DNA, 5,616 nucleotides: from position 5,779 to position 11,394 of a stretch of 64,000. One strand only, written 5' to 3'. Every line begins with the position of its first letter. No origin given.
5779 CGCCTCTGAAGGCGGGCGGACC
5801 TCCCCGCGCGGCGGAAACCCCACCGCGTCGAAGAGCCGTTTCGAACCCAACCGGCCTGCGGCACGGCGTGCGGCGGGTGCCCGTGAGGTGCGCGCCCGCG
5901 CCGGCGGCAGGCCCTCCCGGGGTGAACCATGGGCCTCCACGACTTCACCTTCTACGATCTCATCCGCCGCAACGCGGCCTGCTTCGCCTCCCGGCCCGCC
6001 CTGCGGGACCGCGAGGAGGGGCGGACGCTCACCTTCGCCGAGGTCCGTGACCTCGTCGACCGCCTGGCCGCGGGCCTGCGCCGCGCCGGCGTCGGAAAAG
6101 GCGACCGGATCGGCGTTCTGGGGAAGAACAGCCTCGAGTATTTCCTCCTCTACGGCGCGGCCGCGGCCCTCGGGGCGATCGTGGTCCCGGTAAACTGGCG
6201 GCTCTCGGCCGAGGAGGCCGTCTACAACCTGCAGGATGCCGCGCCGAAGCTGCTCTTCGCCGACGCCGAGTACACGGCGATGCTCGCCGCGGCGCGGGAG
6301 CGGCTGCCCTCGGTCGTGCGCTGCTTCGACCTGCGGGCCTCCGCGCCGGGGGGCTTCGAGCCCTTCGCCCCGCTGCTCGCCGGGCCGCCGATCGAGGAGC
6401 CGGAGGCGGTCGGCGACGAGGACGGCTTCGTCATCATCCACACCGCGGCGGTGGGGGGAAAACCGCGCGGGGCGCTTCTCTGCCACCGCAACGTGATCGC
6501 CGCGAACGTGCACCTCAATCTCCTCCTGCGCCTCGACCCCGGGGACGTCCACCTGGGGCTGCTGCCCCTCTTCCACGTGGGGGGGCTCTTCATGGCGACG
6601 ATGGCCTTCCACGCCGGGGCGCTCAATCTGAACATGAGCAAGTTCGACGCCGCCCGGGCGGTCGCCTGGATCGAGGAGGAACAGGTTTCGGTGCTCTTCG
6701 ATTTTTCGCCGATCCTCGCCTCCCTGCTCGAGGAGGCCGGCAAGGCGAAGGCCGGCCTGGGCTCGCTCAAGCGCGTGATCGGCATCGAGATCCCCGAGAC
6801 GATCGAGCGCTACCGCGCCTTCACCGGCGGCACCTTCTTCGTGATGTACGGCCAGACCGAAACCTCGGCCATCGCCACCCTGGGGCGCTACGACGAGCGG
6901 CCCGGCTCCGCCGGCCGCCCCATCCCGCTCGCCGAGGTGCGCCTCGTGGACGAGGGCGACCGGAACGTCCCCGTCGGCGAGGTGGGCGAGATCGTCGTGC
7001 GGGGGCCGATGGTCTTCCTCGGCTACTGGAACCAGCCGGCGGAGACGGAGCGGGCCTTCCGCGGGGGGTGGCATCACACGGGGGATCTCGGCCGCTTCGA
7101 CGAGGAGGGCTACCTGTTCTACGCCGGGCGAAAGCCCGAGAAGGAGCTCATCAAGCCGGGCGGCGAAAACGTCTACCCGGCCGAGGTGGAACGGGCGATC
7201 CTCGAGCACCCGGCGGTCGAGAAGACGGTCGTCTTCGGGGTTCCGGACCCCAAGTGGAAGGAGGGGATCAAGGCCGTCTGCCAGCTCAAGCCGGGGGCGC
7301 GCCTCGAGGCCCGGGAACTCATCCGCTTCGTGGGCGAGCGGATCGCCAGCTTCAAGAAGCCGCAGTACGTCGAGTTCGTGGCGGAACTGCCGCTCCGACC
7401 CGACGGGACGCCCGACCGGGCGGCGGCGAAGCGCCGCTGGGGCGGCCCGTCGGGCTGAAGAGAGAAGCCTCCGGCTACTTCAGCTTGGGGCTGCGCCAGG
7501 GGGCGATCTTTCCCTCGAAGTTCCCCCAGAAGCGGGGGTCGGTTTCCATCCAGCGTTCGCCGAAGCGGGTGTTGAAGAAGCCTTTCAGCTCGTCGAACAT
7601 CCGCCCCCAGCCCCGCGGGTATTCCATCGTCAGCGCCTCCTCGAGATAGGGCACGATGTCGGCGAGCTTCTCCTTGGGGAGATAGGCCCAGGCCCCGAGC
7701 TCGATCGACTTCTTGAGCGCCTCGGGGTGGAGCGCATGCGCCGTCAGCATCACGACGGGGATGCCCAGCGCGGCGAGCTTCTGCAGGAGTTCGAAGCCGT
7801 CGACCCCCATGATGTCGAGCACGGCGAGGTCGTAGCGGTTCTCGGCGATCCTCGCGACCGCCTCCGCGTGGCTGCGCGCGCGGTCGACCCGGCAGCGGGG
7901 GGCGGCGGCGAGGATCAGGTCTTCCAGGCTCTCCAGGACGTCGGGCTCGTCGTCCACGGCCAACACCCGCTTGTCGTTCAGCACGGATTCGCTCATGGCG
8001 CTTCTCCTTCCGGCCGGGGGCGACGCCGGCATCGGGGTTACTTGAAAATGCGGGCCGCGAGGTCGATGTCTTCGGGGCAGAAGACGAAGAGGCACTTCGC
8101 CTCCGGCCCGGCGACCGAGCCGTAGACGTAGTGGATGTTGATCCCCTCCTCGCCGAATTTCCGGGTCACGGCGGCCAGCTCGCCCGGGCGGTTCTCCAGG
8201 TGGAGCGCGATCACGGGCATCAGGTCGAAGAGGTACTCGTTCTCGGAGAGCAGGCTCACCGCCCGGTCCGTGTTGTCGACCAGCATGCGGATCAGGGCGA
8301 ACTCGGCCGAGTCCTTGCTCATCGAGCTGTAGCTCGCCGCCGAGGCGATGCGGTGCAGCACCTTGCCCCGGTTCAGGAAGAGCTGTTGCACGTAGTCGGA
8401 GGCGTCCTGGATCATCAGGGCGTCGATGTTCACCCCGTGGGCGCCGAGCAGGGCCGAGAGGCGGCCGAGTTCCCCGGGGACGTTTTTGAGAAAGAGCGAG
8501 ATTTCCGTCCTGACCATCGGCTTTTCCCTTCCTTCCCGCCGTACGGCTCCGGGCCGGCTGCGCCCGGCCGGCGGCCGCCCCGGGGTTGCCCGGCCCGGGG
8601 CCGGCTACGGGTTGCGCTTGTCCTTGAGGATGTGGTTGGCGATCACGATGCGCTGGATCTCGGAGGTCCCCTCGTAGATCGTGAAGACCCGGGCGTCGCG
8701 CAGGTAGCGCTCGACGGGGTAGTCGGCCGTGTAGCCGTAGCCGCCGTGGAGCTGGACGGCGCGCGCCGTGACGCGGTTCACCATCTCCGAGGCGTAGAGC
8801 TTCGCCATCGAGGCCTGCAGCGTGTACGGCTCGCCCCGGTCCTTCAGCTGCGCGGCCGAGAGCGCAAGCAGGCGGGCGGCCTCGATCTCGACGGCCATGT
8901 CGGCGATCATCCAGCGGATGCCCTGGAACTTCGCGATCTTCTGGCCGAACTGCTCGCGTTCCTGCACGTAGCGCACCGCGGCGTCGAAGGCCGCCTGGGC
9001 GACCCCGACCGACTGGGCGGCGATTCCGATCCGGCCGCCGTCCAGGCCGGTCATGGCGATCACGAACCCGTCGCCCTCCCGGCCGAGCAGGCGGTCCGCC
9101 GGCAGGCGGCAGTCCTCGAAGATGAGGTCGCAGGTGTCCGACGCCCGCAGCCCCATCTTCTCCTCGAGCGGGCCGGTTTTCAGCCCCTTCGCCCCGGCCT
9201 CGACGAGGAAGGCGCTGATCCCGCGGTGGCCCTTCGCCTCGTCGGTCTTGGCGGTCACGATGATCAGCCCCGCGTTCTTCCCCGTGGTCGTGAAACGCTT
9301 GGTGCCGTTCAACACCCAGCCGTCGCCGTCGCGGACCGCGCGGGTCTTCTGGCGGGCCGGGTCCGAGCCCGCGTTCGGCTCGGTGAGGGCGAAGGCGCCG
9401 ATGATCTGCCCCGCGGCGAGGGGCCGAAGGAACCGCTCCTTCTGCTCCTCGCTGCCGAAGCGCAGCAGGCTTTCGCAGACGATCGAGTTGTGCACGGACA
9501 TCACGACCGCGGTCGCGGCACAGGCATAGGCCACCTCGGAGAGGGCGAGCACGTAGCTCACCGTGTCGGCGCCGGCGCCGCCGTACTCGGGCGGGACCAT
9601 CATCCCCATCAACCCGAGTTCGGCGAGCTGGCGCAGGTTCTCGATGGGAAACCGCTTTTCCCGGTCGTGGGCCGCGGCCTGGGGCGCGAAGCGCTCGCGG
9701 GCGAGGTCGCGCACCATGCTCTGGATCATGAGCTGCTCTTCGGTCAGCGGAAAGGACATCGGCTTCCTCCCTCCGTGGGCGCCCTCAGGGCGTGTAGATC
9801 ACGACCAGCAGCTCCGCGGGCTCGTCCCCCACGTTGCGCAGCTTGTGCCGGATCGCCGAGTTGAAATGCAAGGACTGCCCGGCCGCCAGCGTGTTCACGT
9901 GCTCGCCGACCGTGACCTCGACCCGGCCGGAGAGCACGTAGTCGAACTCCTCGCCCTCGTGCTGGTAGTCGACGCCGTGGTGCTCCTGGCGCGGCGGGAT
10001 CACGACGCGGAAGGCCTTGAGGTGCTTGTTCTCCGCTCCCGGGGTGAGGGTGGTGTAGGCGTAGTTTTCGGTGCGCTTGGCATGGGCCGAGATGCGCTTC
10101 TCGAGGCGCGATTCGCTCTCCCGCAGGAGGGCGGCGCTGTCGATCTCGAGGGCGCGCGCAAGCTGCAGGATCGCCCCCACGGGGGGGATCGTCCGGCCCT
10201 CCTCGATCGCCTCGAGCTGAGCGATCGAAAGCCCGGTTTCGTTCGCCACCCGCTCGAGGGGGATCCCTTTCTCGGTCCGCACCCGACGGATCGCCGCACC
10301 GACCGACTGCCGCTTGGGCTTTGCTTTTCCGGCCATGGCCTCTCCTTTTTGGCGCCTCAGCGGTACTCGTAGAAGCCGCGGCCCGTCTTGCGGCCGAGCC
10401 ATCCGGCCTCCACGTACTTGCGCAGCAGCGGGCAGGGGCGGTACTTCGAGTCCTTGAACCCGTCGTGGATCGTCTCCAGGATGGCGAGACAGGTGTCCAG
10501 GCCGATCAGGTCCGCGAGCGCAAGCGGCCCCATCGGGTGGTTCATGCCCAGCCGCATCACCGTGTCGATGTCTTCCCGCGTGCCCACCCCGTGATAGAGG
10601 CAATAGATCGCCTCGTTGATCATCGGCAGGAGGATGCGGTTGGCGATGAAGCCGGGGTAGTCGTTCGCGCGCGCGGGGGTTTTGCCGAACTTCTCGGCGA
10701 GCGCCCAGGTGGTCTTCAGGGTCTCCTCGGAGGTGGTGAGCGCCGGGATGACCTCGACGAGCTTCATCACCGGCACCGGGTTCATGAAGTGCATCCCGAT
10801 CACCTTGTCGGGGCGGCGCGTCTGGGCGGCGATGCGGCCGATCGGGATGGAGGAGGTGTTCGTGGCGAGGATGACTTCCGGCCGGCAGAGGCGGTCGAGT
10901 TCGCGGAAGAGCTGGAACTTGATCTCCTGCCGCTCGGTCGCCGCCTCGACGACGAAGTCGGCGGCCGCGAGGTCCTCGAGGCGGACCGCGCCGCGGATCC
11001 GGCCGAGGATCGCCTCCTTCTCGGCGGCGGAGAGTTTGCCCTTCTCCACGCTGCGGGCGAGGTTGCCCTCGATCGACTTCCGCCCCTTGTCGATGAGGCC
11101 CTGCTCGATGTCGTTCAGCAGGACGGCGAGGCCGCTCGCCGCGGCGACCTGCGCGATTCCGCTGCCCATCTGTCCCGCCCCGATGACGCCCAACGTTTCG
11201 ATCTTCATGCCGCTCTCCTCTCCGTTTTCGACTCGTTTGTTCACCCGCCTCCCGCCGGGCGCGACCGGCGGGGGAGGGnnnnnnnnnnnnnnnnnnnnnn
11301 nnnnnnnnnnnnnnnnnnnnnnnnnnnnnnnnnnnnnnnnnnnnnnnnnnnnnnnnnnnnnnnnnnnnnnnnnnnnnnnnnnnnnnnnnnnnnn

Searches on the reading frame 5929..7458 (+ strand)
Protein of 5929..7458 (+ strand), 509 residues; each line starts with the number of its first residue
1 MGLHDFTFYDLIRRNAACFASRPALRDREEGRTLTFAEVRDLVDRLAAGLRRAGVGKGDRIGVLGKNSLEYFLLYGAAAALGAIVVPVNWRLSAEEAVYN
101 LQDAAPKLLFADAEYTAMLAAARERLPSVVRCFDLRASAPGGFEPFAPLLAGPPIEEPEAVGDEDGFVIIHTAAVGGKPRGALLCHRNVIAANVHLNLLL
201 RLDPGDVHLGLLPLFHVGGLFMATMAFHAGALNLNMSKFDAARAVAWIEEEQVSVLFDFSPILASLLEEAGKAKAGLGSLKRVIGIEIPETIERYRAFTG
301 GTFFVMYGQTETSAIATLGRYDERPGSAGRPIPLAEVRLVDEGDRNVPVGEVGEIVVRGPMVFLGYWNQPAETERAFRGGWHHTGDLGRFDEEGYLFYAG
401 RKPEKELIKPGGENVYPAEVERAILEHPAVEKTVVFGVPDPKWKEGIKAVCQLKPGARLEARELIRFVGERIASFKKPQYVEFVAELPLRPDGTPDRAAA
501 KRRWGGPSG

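Call 42: search_protein_families(library=pfam, proteins=[window:5929-7458:+], max_evalue=0.00001)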
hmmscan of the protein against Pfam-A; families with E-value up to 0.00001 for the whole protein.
window:5929-7458:+ (509 aa): 2 families
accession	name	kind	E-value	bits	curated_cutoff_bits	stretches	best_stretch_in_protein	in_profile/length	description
PF00501.34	AMP-binding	-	3.5e-71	240.5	29.9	1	13-367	2-384/384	AMP-binding enzyme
PF13193.12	AMP-binding_C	-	2e-15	57.9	24.5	1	419-490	1-72/76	AMP-binding enzyme C-terminal domain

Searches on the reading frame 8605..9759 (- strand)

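Call 42: search_protein_families(library=pfam, proteins=[window:8605-9759:-], max_evalue=0.00001)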
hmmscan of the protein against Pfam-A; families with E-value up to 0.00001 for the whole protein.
window:8605-9759:- (384 aa): 4 families
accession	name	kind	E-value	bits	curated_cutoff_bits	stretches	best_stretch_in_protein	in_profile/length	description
PF00441.29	Acyl-CoA_dh_1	-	1.4e-56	191.2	22.4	1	229-377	1-149/150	Acyl-CoA dehydrogenase, C-terminal domain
PF02771.21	Acyl-CoA_dh_N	-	9.3e-40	136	22.9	1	6-118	1-113/113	Acyl-CoA dehydrogenase, N-terminal domain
PF02770.24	Acyl-CoA_dh_M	-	7.3e-28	97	33.3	1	122-217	1-97/97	Acyl-CoA dehydrogenase, middle domain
PF08028.16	Acyl-CoA_dh_2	-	4.9e-27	95.3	22.7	1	244-366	1-133/134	Acyl-CoA dehydrogenase, C-terminal domain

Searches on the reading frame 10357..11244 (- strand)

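Call 42: search_protein_families(library=pfam, proteins=[window:10357-11244:-], max_evalue=0.00001)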
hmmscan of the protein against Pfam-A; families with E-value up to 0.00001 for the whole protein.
window:10357-11244:- (295 aa): 2 families
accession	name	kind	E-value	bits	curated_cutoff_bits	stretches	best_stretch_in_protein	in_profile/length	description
PF02737.24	3HCDH_N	-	9.7e-63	211.8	22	1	18-195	2-179/180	3-hydroxyacyl-CoA dehydrogenase, NAD binding domain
PF00725.27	3HCDH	-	5.7e-37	126.6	22.1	1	198-294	1-97/97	3-hydroxyacyl-CoA dehydrogenase, C-terminal domain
